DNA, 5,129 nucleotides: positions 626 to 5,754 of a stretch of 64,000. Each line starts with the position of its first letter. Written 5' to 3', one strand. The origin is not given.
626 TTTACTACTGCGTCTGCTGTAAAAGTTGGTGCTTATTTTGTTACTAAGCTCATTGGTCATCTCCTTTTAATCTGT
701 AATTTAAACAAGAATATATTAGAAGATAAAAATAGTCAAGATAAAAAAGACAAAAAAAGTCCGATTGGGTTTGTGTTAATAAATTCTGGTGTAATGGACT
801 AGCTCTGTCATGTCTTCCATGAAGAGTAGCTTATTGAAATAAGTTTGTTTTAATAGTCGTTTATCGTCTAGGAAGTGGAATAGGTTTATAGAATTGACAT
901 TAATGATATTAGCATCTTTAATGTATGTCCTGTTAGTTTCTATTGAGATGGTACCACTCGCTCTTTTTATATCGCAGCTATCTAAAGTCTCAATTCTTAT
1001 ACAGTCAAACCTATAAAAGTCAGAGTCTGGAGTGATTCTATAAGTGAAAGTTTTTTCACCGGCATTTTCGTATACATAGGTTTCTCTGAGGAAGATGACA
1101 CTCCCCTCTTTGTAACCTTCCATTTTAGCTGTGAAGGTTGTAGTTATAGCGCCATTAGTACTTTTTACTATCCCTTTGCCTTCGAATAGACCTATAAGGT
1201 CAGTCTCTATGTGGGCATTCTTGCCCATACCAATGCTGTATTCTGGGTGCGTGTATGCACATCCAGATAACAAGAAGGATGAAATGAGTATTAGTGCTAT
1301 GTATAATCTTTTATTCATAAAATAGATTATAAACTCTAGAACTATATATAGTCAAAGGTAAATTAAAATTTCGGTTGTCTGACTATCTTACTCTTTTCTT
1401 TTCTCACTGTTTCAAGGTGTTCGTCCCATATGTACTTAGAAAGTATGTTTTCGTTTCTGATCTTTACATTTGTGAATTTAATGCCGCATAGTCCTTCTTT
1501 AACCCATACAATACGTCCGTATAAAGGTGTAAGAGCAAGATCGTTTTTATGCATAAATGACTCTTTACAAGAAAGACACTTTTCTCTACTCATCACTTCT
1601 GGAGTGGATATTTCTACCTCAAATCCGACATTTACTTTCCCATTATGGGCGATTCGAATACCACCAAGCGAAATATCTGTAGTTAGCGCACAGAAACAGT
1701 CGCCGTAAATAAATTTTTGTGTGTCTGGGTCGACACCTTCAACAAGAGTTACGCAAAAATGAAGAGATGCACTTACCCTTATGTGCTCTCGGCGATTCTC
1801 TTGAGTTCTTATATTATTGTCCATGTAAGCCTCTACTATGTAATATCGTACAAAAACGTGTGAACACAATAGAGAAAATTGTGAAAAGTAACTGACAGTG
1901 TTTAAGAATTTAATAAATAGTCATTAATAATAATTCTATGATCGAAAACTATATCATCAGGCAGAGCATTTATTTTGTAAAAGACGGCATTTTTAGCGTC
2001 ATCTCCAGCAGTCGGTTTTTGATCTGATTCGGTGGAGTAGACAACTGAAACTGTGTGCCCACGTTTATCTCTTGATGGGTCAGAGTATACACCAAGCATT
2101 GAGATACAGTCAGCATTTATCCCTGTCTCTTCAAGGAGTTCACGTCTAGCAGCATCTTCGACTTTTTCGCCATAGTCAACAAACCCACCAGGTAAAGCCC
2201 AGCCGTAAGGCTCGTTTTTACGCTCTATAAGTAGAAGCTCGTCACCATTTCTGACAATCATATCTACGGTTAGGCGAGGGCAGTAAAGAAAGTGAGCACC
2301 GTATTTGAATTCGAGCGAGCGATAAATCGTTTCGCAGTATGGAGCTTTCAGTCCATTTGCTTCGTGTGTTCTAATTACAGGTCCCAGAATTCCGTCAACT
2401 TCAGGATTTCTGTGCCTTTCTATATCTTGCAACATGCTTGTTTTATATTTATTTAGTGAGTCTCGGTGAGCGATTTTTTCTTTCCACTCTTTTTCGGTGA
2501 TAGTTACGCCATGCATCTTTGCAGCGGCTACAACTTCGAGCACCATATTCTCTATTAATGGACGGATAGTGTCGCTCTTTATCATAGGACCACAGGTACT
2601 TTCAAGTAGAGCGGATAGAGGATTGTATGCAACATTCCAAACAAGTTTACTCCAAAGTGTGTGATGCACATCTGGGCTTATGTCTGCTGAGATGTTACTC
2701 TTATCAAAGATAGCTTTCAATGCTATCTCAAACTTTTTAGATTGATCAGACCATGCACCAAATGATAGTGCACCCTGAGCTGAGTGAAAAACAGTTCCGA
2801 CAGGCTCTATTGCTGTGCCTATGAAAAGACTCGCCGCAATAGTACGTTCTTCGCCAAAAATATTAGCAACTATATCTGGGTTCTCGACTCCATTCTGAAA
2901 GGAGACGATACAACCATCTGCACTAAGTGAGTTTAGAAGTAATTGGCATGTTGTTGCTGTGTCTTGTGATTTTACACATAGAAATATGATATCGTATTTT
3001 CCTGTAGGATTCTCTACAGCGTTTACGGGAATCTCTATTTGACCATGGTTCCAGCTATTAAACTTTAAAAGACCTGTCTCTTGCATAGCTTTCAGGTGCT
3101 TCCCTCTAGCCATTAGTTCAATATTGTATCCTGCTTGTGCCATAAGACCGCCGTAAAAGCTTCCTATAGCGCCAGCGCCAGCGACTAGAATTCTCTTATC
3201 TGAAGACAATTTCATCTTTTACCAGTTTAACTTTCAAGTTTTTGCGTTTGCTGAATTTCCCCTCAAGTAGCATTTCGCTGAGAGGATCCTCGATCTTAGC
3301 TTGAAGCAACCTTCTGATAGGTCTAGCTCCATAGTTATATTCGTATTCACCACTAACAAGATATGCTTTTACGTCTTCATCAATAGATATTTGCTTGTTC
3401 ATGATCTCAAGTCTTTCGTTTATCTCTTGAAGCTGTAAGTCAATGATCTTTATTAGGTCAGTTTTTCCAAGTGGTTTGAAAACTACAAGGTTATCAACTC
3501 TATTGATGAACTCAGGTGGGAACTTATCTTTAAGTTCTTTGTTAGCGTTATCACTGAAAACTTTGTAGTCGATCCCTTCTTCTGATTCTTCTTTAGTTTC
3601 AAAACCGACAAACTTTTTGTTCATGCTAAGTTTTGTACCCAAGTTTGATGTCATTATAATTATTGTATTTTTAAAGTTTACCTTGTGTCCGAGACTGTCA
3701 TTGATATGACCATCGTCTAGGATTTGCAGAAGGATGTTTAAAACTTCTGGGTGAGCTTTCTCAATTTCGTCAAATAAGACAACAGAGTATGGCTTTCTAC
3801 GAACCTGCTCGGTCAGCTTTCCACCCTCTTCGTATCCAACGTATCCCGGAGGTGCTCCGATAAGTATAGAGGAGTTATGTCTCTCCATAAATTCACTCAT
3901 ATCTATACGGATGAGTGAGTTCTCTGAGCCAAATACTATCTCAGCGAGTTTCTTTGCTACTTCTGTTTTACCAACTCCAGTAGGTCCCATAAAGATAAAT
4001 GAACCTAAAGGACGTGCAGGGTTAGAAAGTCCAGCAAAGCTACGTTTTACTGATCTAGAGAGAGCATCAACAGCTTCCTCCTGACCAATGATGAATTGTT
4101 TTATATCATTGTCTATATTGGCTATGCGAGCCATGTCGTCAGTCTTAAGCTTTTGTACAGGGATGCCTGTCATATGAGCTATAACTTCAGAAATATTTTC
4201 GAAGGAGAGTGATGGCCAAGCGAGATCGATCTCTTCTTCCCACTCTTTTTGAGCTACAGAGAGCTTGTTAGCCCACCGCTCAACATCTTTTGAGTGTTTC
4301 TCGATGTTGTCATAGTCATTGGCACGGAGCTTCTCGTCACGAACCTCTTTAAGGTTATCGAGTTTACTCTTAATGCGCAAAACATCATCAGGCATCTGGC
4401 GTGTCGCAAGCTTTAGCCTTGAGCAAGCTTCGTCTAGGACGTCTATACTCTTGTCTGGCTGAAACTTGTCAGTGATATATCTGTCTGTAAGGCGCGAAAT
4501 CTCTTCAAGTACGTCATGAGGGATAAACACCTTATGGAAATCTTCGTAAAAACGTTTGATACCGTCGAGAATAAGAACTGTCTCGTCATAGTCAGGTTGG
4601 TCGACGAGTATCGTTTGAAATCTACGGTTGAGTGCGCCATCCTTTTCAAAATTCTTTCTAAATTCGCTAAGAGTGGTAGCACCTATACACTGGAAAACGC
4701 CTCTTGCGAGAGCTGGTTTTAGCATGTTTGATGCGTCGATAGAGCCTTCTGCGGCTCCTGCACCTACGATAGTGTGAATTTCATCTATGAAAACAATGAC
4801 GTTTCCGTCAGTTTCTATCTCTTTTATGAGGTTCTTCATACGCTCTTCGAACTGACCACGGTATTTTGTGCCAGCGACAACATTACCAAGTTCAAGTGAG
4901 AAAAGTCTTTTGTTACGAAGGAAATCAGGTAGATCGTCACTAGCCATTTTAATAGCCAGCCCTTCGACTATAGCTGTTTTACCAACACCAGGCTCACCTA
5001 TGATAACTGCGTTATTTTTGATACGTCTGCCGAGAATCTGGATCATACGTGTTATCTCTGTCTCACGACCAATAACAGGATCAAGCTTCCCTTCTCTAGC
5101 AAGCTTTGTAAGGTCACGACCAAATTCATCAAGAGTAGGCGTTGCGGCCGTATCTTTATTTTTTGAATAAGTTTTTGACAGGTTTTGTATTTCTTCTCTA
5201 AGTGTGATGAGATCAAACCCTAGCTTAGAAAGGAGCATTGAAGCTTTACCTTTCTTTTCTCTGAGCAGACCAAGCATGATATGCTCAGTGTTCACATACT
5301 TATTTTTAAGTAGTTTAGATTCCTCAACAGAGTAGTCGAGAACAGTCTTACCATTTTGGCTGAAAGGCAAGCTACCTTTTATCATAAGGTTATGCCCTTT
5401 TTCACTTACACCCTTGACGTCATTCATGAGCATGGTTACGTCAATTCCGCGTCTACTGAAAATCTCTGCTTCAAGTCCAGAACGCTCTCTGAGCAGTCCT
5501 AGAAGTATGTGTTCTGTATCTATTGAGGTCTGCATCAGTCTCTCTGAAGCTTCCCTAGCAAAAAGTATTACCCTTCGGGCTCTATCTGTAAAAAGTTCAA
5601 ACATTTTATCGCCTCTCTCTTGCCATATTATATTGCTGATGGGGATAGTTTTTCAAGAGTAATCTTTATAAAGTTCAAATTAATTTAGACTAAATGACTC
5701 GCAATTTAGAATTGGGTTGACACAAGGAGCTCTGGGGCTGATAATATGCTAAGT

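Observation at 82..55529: Eight to nine conserved genes each carry a single in-frame stop (TAA, TAG and TGA) with almost no frameshifts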

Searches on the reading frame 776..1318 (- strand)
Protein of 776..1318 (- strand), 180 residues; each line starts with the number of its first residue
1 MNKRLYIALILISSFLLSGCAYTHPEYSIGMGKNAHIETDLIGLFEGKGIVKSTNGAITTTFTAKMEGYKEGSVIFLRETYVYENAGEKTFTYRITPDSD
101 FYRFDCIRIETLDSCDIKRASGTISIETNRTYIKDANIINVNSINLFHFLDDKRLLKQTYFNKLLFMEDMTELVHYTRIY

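Call 15: find_encoding_contigs(protein=window:776-1318:-, flank=10000, max_places=6)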
Protein window:776-1318:- (180 aa): 3 contigs read that carry it; 2 places shown.
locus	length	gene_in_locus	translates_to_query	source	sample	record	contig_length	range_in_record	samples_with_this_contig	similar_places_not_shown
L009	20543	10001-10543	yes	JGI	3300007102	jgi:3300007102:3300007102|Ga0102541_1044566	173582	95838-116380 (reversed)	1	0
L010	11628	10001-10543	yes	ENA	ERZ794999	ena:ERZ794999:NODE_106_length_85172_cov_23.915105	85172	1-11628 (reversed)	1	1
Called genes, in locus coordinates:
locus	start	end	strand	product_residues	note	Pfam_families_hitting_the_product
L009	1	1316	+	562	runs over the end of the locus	PF01558:POR, PF01855:POR_N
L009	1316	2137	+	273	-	PF02775:TPP_enzyme_C, PF12367:PFO_beta_C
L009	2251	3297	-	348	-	PF03773:ArsP_1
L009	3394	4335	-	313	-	PF00389:2-Hacid_dh, PF07991:KARI_N (faint), PF02826:2-Hacid_dh_C, PF00670:AdoHcyase_NAD (weak), PF03807:F420_oxidored (weak)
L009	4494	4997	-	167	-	PF01327:Pep_deformylase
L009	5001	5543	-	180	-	PF13291:ACT_4 (faint), PF13840:ACT_7 (faint), PF01842:ACT (weak), PF22629:ACT_AHAS_ss (faint), PF13740:ACT_6 (weak)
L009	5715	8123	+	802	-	PF02861:Clp_N, PF00004:AAA, PF17871:AAA_lid_9, PF00158:Sigma54_activat (weak), PF00004:AAA, PF07724:AAA_2, PF07728:AAA_5, PF10431:ClpB_D2-small, +7 more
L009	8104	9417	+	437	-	PF02558:ApbA, PF08546:ApbA_C, PF00293:NUDIX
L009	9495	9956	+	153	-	PF07238:PilZ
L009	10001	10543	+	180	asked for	PF12915:DUF3833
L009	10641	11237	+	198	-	PF00578:AhpC-TSA, PF08534:Redoxin, PF10417:1-cysPrx_C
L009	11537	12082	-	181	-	PF00857:Isochorismatase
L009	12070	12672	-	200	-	PF00702:Hydrolase, PF13419:HAD_2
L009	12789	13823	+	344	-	PF00764:Arginosuc_synth (faint), PF03054:tRNA_Me_trans, PF06508:QueC (faint), PF24167:DUF7411 (weak), PF20259:tRNA_Me_trans_M, PF20258:tRNA_Me_trans_C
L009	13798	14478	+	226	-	PF06508:QueC (weak)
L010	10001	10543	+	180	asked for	PF12915:DUF3833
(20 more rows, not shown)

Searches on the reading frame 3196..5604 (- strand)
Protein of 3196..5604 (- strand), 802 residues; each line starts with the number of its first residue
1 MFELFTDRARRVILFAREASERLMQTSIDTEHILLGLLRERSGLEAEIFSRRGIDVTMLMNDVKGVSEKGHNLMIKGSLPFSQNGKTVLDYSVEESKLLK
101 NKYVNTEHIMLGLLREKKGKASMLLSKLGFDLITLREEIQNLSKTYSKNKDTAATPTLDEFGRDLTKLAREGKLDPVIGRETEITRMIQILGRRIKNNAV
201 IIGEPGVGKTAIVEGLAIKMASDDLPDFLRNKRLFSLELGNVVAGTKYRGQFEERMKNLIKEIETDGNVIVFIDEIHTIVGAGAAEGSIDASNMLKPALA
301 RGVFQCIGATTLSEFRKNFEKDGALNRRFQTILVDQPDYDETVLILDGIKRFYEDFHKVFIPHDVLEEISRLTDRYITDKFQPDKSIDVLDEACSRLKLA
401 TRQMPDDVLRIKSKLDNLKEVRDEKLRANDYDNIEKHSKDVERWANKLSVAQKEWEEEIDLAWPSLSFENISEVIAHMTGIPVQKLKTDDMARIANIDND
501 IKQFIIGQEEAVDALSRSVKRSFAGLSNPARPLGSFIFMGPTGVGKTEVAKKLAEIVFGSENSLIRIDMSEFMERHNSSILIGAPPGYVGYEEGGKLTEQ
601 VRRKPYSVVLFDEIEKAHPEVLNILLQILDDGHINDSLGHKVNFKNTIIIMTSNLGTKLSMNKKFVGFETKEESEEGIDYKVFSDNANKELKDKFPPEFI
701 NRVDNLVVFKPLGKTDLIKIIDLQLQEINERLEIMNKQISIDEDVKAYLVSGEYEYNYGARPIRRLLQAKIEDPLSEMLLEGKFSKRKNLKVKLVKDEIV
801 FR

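Call 5: find_encoding_contigs(protein=window:3196-5604:-, flank=10000, max_places=6)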
Protein window:3196-5604:- (802 aa): no gene with exactly this product is on record in the collection.
